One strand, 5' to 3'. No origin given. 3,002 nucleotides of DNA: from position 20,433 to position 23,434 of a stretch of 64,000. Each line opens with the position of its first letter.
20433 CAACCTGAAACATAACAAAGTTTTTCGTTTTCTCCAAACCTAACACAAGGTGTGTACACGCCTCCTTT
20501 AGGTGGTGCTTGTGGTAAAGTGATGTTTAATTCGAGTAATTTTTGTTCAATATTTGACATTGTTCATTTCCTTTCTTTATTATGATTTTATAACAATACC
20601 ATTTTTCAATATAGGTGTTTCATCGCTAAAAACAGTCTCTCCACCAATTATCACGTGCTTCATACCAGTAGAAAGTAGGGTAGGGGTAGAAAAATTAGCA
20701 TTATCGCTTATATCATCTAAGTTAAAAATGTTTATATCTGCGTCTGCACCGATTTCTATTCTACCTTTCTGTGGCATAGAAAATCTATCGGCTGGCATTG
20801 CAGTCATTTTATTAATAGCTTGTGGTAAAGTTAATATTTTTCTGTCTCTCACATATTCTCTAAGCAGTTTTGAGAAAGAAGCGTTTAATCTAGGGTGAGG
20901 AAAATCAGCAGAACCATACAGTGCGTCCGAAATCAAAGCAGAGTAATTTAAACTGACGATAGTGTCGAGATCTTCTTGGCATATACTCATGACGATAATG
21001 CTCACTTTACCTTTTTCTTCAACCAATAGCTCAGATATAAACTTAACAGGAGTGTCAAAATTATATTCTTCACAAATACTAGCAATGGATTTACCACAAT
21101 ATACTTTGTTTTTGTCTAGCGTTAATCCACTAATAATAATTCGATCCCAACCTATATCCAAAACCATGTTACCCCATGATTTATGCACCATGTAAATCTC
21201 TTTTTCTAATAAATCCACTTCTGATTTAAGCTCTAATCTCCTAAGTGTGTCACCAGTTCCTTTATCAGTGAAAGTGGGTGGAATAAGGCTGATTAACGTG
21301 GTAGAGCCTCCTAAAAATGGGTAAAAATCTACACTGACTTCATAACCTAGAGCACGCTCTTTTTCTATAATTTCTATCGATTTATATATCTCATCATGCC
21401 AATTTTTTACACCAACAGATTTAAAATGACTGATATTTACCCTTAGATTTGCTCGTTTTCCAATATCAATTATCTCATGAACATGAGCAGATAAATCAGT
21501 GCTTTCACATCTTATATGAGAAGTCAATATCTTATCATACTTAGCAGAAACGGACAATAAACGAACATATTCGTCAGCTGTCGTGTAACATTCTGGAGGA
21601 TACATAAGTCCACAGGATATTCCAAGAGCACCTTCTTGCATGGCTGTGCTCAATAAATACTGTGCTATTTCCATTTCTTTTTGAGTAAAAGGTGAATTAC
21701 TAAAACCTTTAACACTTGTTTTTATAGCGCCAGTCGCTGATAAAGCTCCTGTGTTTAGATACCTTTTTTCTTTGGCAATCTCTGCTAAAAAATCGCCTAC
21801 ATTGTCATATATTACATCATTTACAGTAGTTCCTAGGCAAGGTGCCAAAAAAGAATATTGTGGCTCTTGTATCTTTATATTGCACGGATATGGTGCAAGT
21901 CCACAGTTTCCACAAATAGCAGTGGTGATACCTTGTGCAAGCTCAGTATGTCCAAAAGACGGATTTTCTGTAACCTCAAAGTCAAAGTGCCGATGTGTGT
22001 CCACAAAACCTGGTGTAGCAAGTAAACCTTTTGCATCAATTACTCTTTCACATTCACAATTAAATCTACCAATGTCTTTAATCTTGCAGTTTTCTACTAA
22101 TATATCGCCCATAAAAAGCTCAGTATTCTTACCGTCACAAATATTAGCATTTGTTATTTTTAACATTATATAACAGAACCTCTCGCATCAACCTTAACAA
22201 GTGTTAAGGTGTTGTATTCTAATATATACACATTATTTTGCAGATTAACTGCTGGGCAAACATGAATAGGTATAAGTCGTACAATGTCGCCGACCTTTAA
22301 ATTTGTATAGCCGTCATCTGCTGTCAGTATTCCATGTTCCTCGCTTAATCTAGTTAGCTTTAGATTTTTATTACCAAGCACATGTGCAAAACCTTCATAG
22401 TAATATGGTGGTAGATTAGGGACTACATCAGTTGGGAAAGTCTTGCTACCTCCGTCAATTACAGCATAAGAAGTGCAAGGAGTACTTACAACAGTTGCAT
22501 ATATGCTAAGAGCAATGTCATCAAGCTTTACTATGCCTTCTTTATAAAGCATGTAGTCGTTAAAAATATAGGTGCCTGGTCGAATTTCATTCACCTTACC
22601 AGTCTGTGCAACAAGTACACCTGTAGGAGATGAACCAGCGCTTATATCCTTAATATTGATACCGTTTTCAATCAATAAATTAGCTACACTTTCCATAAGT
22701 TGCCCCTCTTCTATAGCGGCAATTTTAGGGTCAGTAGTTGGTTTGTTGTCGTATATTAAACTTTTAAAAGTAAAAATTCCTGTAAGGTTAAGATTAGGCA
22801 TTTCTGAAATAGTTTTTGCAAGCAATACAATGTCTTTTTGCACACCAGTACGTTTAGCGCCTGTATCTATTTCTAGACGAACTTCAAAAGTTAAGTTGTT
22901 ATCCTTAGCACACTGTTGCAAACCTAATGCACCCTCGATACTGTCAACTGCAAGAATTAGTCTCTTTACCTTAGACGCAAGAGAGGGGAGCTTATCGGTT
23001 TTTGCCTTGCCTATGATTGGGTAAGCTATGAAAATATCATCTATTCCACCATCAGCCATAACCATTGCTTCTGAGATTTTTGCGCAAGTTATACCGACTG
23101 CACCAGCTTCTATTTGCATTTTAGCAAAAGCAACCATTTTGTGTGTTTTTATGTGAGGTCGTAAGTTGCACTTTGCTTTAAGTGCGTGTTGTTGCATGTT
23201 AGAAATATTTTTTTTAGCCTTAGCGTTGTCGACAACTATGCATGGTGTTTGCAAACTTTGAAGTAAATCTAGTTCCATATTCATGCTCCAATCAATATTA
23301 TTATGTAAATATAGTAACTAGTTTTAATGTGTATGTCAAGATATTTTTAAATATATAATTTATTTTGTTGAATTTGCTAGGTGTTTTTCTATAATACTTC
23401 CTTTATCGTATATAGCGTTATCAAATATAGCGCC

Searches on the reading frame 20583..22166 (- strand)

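Call 17: search_protein_families(library=pfam, proteins=[window:20583-22166:-], max_evalue=0.001)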
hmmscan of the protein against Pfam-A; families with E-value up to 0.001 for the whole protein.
window:20583-22166:- (528 aa): 2 families
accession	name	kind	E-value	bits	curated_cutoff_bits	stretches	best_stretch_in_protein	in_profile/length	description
PF07969.17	Amidohydro_3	-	6.5e-20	72.5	29.7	2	423-513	382-472/472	Amidohydrolase family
PF01979.26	Amidohydro_1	-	6.5e-17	62.2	25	1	437-512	275-345/345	Amidohydrolase family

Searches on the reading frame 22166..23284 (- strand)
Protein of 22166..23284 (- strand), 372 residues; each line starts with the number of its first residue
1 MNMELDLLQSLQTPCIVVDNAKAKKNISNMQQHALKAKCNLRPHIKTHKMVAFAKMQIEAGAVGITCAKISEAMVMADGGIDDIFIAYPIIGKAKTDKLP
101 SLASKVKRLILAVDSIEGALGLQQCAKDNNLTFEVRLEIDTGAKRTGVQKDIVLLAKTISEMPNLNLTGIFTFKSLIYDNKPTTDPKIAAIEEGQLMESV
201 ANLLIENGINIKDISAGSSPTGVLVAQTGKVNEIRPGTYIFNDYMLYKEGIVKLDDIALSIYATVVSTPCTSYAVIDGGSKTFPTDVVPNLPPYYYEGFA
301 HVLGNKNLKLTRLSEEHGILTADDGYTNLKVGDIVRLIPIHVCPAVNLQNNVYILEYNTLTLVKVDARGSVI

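Call 17: search_protein_families(library=pfam, proteins=[window:22169-23284:-], max_evalue=0.001)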
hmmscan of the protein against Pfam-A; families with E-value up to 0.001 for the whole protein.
window:22169-23284:- (372 aa): 2 families
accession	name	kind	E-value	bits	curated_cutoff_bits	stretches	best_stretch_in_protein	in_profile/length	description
PF01168.26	Ala_racemase_N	-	2e-25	90.3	24.1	1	18-242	1-217/220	Alanine racemase, N-terminal domain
PF14031.13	D-ser_dehydrat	-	1.6e-20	73.9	22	1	258-354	1-96/97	Putative serine dehydratase domain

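Call 37: find_related_loci(query=window:22169-23284:-, collection=genome_contigs, flank=10000)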
Query window:22169-23284:- (372 aa) in genome_contigs; peptide patterns used: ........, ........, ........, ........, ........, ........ (x = any residue, [..] = any of these).
129 stretches matched a pattern; 23 encode a relative of the query (tblastn E <= 1e-3); 23 distinct loci.
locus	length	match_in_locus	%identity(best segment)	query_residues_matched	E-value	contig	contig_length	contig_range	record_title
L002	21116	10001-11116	62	2-372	3e-155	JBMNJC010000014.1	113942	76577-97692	MAG: Caldicoprobacterales bacterium isolate SBF912LR0HQ0092 contig_48009, whole genome shotgun sequence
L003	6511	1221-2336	62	2-372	2e-154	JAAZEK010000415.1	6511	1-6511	MAG: Clostridiales bacterium isolate AS09scLD_32 265418_AS09, whole genome shotgun sequence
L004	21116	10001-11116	58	2-372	1e-146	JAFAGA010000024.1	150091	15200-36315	MAG: Bacillota bacterium isolate OH_SBlB_196 k127_532490, whole genome shotgun sequence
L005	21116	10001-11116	58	2-372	2e-142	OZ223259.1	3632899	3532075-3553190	MAG: Vallitaleaceae bacterium isolate f7497915-b9e0-484a-baa0-6aef27885f3a genome assembly, chromosome: 4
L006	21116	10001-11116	58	2-372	1e-141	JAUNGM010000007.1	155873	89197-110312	MAG: Eubacteriales bacterium isolate S26M_St_56 NODE_26_length_155873_cov_156.760150, whole genome shotgun sequence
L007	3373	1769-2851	59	10-369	2e-146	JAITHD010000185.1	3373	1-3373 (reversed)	MAG: Treponema sp. isolate Pc512_bin5 k119_294731, whole genome shotgun sequence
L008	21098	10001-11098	58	8-372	5e-140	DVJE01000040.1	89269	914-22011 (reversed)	MAG TPA_asm: Candidatus Gallacutalibacter stercoravium isolate CHK176-13069 CHK176__C160152_L89269_ERR3414571, whole gen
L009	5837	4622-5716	58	6-369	2e-136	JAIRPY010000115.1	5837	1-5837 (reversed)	MAG: Spirochaetaceae bacterium isolate Cf509_bin66 k119_345157, whole genome shotgun sequence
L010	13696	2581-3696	55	2-372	1e-134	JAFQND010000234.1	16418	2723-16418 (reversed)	MAG: Oscillospiraceae bacterium isolate RGIG1971 Goat_Cecum.Co__c2062785, whole genome shotgun sequence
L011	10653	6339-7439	56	7-372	6e-134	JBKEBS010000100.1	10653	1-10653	MAG: Oscillospiraceae bacterium isolate VLC_066 k251_2644020, whole genome shotgun sequence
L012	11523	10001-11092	55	7-369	5e-134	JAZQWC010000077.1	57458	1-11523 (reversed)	MAG: Bianqueaceae bacterium isolate T1900045166_TC20190160.MAGScoT_cleanbin_000033 SGB_5149_k141_1771415, whole genome s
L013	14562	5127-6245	53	1-372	4e-133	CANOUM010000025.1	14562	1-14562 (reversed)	MAG TPA_asm: uncultured Clostridia bacterium isolate SRR15604498_bin.14_metawrap_v1.3_MAG genome assembly, contig: NODE.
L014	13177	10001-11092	54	7-369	8e-133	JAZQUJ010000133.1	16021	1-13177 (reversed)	MAG: Bianqueaceae bacterium isolate T1900045180_TC20190176.MAGScoT_cleanbin_000070 SGB_5236_k141_2805330, whole genome s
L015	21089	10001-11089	54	8-369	8e-132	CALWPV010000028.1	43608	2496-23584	MAG: uncultured Clostridia bacterium isolate E0_RM__bin70 genome assembly, contig: E0_RM__k127_1425955, whole genome sho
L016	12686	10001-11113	55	3-372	2e-130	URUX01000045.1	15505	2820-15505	uncultured Clostridium sp. isolate UMGS1370 genome assembly, contig: NODE_1684_length_15505_cov_2.860000, whole genome s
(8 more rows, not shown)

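Call 39: find_encoding_contigs(protein=window:22166-23284:-, flank=10000)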
Protein window:22166-23284:- (372 aa): no gene with exactly this product is on record in the collection.
